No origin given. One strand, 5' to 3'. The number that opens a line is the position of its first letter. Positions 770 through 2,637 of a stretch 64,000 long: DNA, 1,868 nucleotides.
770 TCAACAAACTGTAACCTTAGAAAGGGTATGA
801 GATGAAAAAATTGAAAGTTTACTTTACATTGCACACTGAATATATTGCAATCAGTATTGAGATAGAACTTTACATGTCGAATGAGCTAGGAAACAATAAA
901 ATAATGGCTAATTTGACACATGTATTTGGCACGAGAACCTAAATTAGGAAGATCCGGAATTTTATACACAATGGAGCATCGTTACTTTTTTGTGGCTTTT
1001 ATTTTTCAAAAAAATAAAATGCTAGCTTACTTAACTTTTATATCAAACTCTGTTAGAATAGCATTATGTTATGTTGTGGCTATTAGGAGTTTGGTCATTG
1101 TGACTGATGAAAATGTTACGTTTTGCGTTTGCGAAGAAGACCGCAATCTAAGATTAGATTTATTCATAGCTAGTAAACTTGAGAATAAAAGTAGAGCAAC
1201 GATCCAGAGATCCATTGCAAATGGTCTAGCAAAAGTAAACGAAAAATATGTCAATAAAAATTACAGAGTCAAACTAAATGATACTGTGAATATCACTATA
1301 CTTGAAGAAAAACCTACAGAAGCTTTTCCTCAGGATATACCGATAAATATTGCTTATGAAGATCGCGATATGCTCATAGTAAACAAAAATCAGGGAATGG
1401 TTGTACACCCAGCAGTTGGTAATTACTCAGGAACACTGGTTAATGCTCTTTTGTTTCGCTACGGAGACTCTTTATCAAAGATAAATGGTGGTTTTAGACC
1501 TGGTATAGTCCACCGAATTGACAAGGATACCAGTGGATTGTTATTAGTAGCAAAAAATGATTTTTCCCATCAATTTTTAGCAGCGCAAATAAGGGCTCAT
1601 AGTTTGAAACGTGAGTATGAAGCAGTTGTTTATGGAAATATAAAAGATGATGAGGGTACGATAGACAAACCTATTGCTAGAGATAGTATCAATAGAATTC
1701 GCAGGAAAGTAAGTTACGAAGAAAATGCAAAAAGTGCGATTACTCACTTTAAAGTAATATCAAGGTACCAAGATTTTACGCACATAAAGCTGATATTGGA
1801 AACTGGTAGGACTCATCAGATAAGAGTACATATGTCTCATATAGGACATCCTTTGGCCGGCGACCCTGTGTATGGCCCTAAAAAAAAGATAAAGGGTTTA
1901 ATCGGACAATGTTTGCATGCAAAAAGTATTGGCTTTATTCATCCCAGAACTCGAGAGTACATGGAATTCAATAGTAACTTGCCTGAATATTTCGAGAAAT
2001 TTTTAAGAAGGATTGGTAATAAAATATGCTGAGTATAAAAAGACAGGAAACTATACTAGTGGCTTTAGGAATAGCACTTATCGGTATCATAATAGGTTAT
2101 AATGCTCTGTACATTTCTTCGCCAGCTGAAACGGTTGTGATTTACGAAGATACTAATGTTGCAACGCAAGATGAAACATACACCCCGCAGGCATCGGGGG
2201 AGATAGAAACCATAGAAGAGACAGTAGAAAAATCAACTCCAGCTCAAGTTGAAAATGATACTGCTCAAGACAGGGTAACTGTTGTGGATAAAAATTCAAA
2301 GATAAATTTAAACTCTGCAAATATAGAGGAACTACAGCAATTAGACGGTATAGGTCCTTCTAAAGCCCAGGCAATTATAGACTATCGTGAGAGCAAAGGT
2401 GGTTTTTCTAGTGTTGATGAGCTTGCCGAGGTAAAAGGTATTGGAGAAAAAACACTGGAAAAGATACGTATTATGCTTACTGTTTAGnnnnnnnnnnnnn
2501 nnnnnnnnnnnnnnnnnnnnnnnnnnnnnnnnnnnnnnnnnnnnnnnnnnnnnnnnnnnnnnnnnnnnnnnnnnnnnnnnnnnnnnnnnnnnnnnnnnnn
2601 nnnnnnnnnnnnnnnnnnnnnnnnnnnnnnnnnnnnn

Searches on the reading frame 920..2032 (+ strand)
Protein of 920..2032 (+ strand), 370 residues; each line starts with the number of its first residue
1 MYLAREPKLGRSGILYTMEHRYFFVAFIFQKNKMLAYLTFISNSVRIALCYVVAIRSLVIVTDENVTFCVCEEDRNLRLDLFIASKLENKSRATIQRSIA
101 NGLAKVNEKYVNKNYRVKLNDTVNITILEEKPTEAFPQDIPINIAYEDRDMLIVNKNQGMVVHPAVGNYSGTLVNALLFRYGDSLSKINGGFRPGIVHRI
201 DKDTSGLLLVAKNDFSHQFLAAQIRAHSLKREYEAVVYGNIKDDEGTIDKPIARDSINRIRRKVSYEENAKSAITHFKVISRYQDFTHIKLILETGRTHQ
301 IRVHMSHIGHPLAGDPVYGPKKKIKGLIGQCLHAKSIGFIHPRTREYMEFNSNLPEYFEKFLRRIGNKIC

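Call 8: search_protein_families(library=pfam, proteins=[window:920-2032:+], max_evalue=0.00001)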
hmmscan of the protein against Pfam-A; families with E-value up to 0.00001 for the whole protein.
window:920-2032:+ (370 aa): 2 families
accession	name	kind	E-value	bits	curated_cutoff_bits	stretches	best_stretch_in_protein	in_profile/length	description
PF00849.27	PseudoU_synth_2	-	6.5e-36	124.3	26.8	1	151-307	2-152/152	RNA pseudouridylate synthase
PF01479.30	S4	-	3.4e-06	27.1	22.8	1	77-123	1-48/48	S4 domain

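Call 51: find_encoding_contigs(protein=window:920-2032:+, flank=10000, max_places=3)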
Protein window:920-2032:+ (370 aa): no gene with exactly this product is on record in the collection.

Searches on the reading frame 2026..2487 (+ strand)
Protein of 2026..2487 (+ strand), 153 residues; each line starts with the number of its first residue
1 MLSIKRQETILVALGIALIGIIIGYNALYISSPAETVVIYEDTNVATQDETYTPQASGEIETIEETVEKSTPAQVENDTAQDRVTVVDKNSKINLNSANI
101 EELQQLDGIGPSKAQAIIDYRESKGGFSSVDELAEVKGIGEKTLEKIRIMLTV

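Call 55: search_protein_families(library=pfam, proteins=[window:2026-2487:+], max_evalue=0.01)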
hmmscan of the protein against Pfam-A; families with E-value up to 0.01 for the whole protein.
window:2026-2487:+ (153 aa): 10 families
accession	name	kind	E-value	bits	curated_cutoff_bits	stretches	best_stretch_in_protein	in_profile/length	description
PF12836.13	HHH_3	-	5.2e-23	81.4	27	1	89-149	2-62/65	Helix-hairpin-helix motif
PF00633.29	HHH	-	5.5e-15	54.8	24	2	93-120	3-30/30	Helix-hairpin-helix motif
PF14520.12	HHH_5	-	8.4e-10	39.4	27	2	129-148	33-52/57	Helix-hairpin-helix domain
PF12826.13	HHH_2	-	8.9e-07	29.4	27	1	94-121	28-55/64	Helix-hairpin-helix motif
PF06514.17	PsbU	-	9.1e-05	22.8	24.5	1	82-145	4-63/93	Photosystem II 12 kDa extrinsic protein (PsbU)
PF14716.13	HHH_8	-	0.0001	23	30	0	127-149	44-66/73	Helix-hairpin-helix domain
PF03934.19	T2SSK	-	0.00024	21.9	24.2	1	94-141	2-49/63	Type II secretion system (T2SS), protein K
PF14579.12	HHH_6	-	0.0015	19.1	25.6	1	103-146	27-73/90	Helix-hairpin-helix motif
PF20582.4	UPF0758_N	-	0.0079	16.7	27.1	0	90-114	52-76/77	UPF0758 N-terminal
PF00570.28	HRDC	-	0.0096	16.3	23.8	0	96-116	39-59/68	HRDC domain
